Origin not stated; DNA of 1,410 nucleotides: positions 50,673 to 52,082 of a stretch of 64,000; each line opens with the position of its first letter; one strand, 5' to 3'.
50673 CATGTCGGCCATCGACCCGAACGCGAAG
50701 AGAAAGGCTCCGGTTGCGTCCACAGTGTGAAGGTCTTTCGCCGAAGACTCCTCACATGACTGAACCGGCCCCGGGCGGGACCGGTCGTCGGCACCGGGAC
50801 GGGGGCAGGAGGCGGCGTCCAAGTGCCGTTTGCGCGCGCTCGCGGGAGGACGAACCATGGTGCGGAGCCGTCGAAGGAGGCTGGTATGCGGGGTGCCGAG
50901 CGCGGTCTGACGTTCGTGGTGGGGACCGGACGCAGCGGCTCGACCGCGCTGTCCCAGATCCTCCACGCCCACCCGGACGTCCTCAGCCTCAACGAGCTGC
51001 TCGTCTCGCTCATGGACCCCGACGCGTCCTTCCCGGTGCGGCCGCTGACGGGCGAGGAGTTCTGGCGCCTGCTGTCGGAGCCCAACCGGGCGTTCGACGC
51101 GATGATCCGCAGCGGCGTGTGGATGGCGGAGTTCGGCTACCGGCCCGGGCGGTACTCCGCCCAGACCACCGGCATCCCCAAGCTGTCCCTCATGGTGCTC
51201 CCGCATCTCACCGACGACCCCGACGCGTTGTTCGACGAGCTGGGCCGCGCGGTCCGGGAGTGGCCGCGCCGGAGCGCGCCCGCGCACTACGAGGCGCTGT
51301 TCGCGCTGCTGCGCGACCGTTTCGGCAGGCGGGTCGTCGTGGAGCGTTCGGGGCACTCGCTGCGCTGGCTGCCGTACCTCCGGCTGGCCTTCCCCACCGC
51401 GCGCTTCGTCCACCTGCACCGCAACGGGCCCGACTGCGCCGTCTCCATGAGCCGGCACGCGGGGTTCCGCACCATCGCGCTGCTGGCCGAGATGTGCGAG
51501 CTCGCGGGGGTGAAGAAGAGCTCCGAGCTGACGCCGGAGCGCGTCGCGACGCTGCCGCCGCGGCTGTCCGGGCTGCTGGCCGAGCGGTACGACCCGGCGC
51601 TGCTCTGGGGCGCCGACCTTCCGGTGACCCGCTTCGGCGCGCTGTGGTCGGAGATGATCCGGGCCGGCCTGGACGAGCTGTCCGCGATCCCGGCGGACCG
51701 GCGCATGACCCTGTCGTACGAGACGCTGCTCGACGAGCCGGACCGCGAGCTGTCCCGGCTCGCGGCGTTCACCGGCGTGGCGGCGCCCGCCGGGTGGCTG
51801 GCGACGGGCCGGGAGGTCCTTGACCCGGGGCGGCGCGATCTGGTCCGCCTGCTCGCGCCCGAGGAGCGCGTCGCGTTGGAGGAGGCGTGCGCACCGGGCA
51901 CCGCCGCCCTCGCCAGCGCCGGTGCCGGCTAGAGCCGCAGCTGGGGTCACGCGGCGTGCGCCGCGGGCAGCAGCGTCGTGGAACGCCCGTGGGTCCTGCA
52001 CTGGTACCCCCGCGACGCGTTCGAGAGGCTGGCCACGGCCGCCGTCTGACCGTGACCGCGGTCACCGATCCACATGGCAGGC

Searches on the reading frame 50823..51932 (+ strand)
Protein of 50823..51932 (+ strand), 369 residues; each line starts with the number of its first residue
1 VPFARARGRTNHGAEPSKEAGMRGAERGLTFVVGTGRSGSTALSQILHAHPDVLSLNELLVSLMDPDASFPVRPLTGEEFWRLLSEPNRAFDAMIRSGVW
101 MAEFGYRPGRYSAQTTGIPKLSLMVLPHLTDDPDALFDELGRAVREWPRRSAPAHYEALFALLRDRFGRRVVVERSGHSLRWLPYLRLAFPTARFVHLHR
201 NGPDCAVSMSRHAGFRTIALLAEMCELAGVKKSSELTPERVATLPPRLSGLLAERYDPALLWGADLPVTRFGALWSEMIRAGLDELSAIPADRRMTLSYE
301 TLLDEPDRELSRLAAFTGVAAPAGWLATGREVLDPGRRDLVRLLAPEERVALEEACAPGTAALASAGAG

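Call 5: search_protein_families(library=ncbifam, proteins=[window:50823-51932:+], max_evalue=0.01)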
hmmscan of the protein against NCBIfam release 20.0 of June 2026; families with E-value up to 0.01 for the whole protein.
window:50823-51932:+ (369 aa): 1 family
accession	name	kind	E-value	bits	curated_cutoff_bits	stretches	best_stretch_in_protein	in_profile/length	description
NF052394.1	NodProtNoeE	equivalog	1.3e-05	24.1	500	0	29-58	10-39/387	nodulation protein NoeE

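Call 6: search_protein_families(library=pfam, proteins=[window:50823-51932:+], max_evalue=0.01)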
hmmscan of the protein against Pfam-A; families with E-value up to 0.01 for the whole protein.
window:50823-51932:+ (369 aa): 2 families
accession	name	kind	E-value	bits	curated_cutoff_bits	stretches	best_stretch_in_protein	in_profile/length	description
PF13469.12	Sulfotransfer_3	-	2e-22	81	27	3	158-213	89-145/216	Sulfotransferase family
PF00685.33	Sulfotransfer_1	-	1.9e-06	27.9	22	0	191-321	89-183/255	Sulfotransferase domain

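Call 9: find_homologous_proteins(query=window:50886-51932:+, max_evalue=0.00001)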
Query window:50886-51932:+ (348 aa): 632 proteins with E <= 0.00001 among 8000 candidates; the best 120 are listed.
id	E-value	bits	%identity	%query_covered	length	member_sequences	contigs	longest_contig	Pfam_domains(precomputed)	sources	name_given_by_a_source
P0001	2.5e-227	772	100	100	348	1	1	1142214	PF13469.13,PF00685.34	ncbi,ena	-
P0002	8.2e-141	487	67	98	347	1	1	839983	PF13469.13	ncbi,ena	-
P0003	1.1e-139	484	67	95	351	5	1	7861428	PF13469.13,PF00685.34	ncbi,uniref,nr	ncbi:sulfotransferase [Streptomyces sp. MP131-18]|uniref:sulfotransferase family protein n=1 Tax=Str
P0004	2.6e-137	476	66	96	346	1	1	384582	PF13469.13,PF00685.34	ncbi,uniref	ncbi:sulfotransferase [Streptomyces sp. B6B3]|uniref:sulfotransferase n=1 Tax=Streptomyces sp. B6B3 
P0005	8.3e-133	461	64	99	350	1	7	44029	PF13469.13,PF00685.34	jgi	jgi:hypothetical protein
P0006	2.4e-129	450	62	98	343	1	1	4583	PF13469.13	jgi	jgi:sulfotransferase family protein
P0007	1.1e-128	448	60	98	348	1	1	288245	PF13469.13,PF00685.34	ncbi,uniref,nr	ncbi:sulfotransferase family protein [Streptomyces litchfieldiae]|uniref:Sulfotransferase n=1 Tax=St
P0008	1.8e-127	444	61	98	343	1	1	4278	PF13469.13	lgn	-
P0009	2.3e-127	443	61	98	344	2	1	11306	PF13469.13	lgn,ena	-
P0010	6.3e-126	439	61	98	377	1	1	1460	PF13469.13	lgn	-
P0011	1.4e-122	427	62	98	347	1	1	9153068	PF13469.13,PF00685.34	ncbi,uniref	ncbi:sulfotransferase family protein [Streptomyces sp. G45]|uniref:sulfotransferase family protein n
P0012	2.5e-122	427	60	99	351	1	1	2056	PF13469.13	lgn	-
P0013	2.1e-121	424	59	98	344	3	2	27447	PF13469.13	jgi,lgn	jgi:hypothetical protein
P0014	6.3e-121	422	62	97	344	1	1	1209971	PF13469.13,PF00685.34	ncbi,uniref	ncbi:sulfotransferase [Streptomyces sp. NPDC008001]|uniref:sulfotransferase n=1 Tax=Streptomyces sp.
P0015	8.9e-121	422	61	98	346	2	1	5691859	PF13469.13,PF00685.34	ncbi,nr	ncbi:sulfotransferase [Streptomyces gobiensis]|nr:sulfotransferase [Streptomyces gobiensis] UGY95278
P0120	1.5e-111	391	58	98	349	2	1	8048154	PF13469.13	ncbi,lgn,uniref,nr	ncbi:hypothetical protein DEJ49_06675 [Streptomyces venezuelae]|uniref:Sulfotransferase n=1 Tax=Stre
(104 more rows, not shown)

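Call 10: find_encoding_contigs(protein=P0001, flank=10000, max_places=2)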
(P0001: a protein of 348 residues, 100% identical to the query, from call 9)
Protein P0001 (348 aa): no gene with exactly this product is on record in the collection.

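Call 11: find_encoding_contigs(protein=P0003, flank=10000, max_places=2)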
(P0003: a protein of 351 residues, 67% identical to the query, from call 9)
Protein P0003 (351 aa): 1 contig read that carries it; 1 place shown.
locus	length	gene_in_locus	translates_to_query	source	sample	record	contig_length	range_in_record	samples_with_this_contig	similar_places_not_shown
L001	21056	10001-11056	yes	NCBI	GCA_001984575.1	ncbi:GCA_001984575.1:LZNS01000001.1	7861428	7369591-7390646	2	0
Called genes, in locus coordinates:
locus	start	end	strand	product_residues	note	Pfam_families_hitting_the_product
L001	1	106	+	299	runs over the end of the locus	PF00528:BPD_transp_1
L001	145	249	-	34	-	-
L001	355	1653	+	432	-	PF13489:Methyltransf_23, PF01209:Ubie_methyltran, PF08241:Methyltransf_11, PF08242:Methyltransf_12, PF13649:Methyltransf_25, PF13847:Methyltransf_31, PF00583:Acetyltransf_1 (weak)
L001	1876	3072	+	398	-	PF20030:bpMoxR, PF07728:AAA_5, PF17868:AAA_lid_8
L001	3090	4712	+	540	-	PF13519:VWA_2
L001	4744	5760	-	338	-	PF00291:PALP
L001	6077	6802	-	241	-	PF04542:Sigma70_r2, PF08281:Sigma70_r4_2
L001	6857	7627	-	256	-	-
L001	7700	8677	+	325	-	PF01209:Ubie_methyltran (weak), PF05175:MTS, PF13489:Methyltransf_23, PF13847:Methyltransf_31, PF08241:Methyltransf_11, PF08242:Methyltransf_12, PF13649:Methyltransf_25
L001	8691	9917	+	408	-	PF02655:ATP-grasp_3 (weak), PF13535:ATP-grasp_4 (weak), PF18603:LAL_C2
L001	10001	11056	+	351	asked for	PF00685:Sulfotransfer_1 (faint), PF13469:Sulfotransfer_3 (weak)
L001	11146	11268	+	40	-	-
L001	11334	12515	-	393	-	-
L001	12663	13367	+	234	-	PF13298:LigD_N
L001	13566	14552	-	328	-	-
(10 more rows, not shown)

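Call 12: find_encoding_contigs(protein=P0120, flank=10000, max_places=2)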
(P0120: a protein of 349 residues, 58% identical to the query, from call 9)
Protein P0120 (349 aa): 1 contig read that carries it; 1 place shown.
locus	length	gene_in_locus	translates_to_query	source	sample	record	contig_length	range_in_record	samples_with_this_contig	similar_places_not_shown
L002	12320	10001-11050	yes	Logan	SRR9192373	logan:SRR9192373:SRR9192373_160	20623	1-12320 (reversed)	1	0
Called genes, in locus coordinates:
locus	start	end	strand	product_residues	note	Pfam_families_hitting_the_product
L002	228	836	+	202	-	-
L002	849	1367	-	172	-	-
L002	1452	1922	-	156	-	PF00376:MerR, PF13411:MerR_1, PF09278:MerR-DNA-bind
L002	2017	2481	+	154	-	PF01575:MaoC_dehydratas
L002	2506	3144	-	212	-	PF00440:TetR_N, PF17932:TetR_C_24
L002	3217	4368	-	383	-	PF02771:Acyl-CoA_dh_N, PF02770:Acyl-CoA_dh_M, PF00441:Acyl-CoA_dh_1, PF22924:ACOX_C_alpha1 (faint), PF08028:Acyl-CoA_dh_2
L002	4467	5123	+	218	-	PF00440:TetR_N, PF02909:TetR_C_1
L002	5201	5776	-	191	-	PF00440:TetR_N (weak), PF17940:TetR_C_31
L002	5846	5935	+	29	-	-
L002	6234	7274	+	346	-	PF03253:UT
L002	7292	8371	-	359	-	PF08240:ADH_N, PF00107:ADH_zinc_N, PF13602:ADH_zinc_N_2 (weak)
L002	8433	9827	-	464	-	PF00171:Aldedh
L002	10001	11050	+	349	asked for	PF13469:Sulfotransfer_3 (weak)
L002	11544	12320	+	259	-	?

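Call 25: search_solved_structures(query=window:50886-51932:+, max_evalue=1, show_alignments=2)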
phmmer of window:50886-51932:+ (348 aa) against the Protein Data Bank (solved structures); distinct sequences matched with E-value up to 1: 8.
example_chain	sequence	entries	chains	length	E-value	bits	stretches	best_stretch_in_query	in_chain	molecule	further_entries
4gox_A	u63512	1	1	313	0.00074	22.2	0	246-299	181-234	Polyketide synthase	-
9wp1_A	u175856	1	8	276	0.085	15.5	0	7-34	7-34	Protein-tyrosine sulfotransferase 1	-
5wrj_A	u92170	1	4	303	0.12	15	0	7-34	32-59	Protein-tyrosine sulfotransferase 1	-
5wri_A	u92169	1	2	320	0.14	14.8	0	7-34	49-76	Protein-tyrosine sulfotransferase 1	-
9wwe_A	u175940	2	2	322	0.17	14.5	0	6-34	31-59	Protein-tyrosine sulfotransferase 2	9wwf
3ap1_A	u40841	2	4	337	0.2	14.2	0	6-34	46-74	Protein-tyrosine sulfotransferase 2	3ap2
3ap3_A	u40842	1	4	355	0.24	14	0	6-34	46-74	Protein-tyrosine sulfotransferase 2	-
4gbm_A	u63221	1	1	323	0.26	13.9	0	244-298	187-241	CurM Sulfotransferase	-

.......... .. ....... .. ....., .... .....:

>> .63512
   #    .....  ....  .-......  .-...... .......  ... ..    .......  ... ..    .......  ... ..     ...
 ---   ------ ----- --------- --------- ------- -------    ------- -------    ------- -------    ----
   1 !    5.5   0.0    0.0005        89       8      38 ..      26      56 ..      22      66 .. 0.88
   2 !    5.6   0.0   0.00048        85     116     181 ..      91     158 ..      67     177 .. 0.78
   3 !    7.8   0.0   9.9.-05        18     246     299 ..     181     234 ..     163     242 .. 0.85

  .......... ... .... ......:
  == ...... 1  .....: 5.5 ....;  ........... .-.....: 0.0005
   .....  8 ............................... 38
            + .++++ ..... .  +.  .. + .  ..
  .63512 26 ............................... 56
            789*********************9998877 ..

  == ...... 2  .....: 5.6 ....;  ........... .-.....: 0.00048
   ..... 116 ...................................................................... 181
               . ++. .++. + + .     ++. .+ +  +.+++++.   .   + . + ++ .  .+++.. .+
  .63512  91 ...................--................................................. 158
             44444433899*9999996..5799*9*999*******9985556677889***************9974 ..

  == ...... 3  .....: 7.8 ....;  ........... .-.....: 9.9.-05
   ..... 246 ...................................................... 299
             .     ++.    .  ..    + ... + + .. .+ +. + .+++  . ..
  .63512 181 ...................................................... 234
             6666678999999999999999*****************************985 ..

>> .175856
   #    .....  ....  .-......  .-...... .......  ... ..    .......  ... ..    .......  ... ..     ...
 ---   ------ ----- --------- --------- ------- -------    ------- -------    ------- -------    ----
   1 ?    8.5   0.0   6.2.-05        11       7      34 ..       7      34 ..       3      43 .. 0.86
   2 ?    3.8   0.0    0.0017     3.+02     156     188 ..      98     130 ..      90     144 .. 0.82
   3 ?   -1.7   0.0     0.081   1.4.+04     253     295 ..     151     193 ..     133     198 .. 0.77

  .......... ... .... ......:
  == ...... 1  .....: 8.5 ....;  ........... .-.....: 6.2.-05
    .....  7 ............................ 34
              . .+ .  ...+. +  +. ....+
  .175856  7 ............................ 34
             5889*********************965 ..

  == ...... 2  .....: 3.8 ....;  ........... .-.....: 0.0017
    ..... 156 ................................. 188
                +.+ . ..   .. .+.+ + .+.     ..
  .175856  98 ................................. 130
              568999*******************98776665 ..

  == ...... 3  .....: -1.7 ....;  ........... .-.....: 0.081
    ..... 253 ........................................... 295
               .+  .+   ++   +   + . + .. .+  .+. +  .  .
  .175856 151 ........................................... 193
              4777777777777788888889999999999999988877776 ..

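Call 41: find_encoding_contigs(protein=P0004, flank=6000, max_places=1)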
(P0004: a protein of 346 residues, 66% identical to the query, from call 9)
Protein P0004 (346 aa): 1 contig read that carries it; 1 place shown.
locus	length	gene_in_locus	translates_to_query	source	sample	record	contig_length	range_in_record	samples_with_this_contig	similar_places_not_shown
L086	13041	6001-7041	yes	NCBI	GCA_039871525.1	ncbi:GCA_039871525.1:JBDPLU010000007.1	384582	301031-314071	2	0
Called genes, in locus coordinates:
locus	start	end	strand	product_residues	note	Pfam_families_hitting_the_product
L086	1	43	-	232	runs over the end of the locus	-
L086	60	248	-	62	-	-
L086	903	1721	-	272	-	PF00089:Trypsin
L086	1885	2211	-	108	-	-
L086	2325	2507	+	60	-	-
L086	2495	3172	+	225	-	PF17389:Bac_rhamnosid6H, PF17390:Bac_rhamnosid_C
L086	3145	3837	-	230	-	-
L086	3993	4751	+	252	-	PF05175:MTS, PF13489:Methyltransf_23, PF01209:Ubie_methyltran (weak), PF13847:Methyltransf_31, PF08241:Methyltransf_11, PF08242:Methyltransf_12, PF13649:Methyltransf_25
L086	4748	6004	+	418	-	PF13535:ATP-grasp_4 (weak), PF18603:LAL_C2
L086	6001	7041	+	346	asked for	PF00685:Sulfotransfer_1 (faint), PF13469:Sulfotransfer_3 (weak)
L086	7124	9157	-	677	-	PF01266:DAO (faint), PF01494:FAD_binding_3 (weak), PF01593:Amino_oxidase, PF13450:NAD_binding_8, PF01593:Amino_oxidase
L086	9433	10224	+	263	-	-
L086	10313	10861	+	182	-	-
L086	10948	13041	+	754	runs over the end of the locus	PF00069:Pkinase, PF01636:APH (faint), PF07714:PK_Tyr_Ser-Thr, PF01011:PQQ (faint), PF13570:Beta-prop_ACSF4 (faint), PF13360:PQQ_2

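Call 42: find_encoding_contigs(protein=P0002, flank=6000, max_places=1)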
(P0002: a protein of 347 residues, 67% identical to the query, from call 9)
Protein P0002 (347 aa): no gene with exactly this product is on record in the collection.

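Call 60: list_cluster_members(proteins=[P0001, P0002, P0135])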
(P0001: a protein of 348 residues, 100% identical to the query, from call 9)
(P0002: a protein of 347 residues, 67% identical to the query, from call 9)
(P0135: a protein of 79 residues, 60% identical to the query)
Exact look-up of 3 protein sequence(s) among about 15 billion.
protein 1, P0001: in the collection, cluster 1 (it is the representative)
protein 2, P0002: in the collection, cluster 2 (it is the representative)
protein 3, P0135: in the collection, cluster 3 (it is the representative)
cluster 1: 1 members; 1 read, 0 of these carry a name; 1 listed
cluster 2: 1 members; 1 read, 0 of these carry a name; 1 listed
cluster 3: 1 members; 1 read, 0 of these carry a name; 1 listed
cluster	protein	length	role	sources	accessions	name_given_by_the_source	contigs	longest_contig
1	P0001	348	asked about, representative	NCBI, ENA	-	-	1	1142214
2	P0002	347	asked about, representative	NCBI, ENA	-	-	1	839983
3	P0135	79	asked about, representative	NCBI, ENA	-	-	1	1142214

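Call 74: predict_structure(alignment_id=A2)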
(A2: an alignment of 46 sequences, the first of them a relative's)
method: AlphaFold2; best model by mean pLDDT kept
length: 348 residues; sequences in the alignment: 46
mean_pLDDT: 93.0   pTM: 0.90
mean pLDDT of the five models: 93.0, 93.0, 92.2, 92.1, 91.0
residues with pLDDT >= 90: 301; 70-90: 32; 50-70: 11; < 50: 4
segments of 3 or more residues with pLDDT < 50: none
pLDDT, mean of each block of 10 residues (from residue 1): 70 70 94 93 91 98 95 94 87 95 93 98 98 98 97 82 94 94 94 94 96 94 97 96 96 95 95 95 97 98 98 90 96 98 84
secondary structure, 60 per line:
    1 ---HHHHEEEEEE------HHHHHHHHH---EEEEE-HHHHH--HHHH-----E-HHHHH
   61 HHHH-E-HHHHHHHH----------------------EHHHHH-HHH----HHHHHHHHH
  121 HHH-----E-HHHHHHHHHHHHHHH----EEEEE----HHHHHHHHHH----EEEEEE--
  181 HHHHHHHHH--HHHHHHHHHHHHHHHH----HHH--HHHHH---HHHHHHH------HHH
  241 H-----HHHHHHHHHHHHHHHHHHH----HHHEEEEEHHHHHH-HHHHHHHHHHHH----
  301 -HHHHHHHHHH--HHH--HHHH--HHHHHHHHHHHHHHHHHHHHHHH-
elements in order: H4-7 E8-13 H20-28 E32-36 H38-42 H45-48 H56-64 H68-75 H99-103 H112-123 H131-145 E150-154 H159-168 E173-178 H181-189 H192-207 H217-221 H225-231 H238-241 H247-265 E273-277 H278-283 H285-296 H302-311 H319-322 H325-347

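Call 77: fold_search(model_id=the predicted structure, library=pdb)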
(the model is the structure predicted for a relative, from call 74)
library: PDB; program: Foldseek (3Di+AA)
matches with E <= 10: 682; with E <= 0.001: 23
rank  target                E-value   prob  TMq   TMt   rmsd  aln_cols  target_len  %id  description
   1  4gbm                  2.5e-07  1.00  0.48  0.57   8.1       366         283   16  Sulfotransferase Domain from the Curacin Biosynthetic Pathway (released 2012-10-17)
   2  5wrj_A                5.1e-07  1.00  0.41  0.50  11.5       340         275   15  Crystal structure of human tyrosylprotein sulfotransferase-1 complexed with PAP and gastrin peptide (released 2017-09-06)
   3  5wri_A                6.0e-07  1.00  0.42  0.52  11.3       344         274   15  Crystal structure of human tyrosylprotein sulfotransferase-1 complexed with PAP and C4 peptide (released 2017-09-13)
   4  9wwe                  6.9e-07  1.00  0.40  0.46  11.2       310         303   16  Crystal structure of human tyrosylprotein sulfotransferase 2 (TPST2) in cation-bound state (released 2025-12-31)
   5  5wrj_C                6.9e-07  1.00  0.37  0.46  11.7       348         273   15  Crystal structure of human tyrosylprotein sulfotransferase-1 complexed with PAP and gastrin peptide (released 2017-09-06)
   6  3ap3_C                7.7e-07  1.00  0.50  0.59   9.4       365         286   16  Crystal structure of human tyrosylprotein sulfotransferase-2 complexed with PAP (released 2011-10-26)
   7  4gox                  9.4e-07  1.00  0.47  0.58   8.3       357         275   16  Sulfotransferase Domain from the Synechococcus PCC 7002 Olefin Synthase (released 2012-10-17)
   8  3ap2_B                1.2e-06  1.00  0.48  0.55  11.1       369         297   16  Crystal structure of human tyrosylprotein sulfotransferase-2 complexed with PAP,C4 peptide, and phosphate ion (released 2011-10-26)
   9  3ap1_B                1.7e-06  1.00  0.41  0.47  11.1       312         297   16  Crystal structure of human tyrosylprotein sulfotransferase-2 complexed with PAP and C4 peptide (released 2011-10-26)
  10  3ap1_A                1.9e-06  1.00  0.39  0.45  11.5       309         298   16  Crystal structure of human tyrosylprotein sulfotransferase-2 complexed with PAP and C4 peptide (released 2011-10-26)
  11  3ap3_B                2.5e-06  1.00  0.42  0.51  10.3       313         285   17  Crystal structure of human tyrosylprotein sulfotransferase-2 complexed with PAP (released 2011-10-26)
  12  3ap3_A                3.9e-06  1.00  0.41  0.50  10.6       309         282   16  Crystal structure of human tyrosylprotein sulfotransferase-2 complexed with PAP (released 2011-10-26)
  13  3ap3_D                3.9e-06  1.00  0.42  0.50  11.1       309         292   16  Crystal structure of human tyrosylprotein sulfotransferase-2 complexed with PAP (released 2011-10-26)
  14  8w5z_A                4.3e-06  1.00  0.49  0.51  10.4       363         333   15  Crystal structure of tick tyrosylprotein sulfotransferase reveals the activation mechanism of tick anticoagulant prote (released 2024-04-10)
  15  3ap2_A                9.2e-06  1.00  0.37  0.42  11.6       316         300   16  Crystal structure of human tyrosylprotein sulfotransferase-2 complexed with PAP,C4 peptide, and phosphate ion (released 2011-10-26)
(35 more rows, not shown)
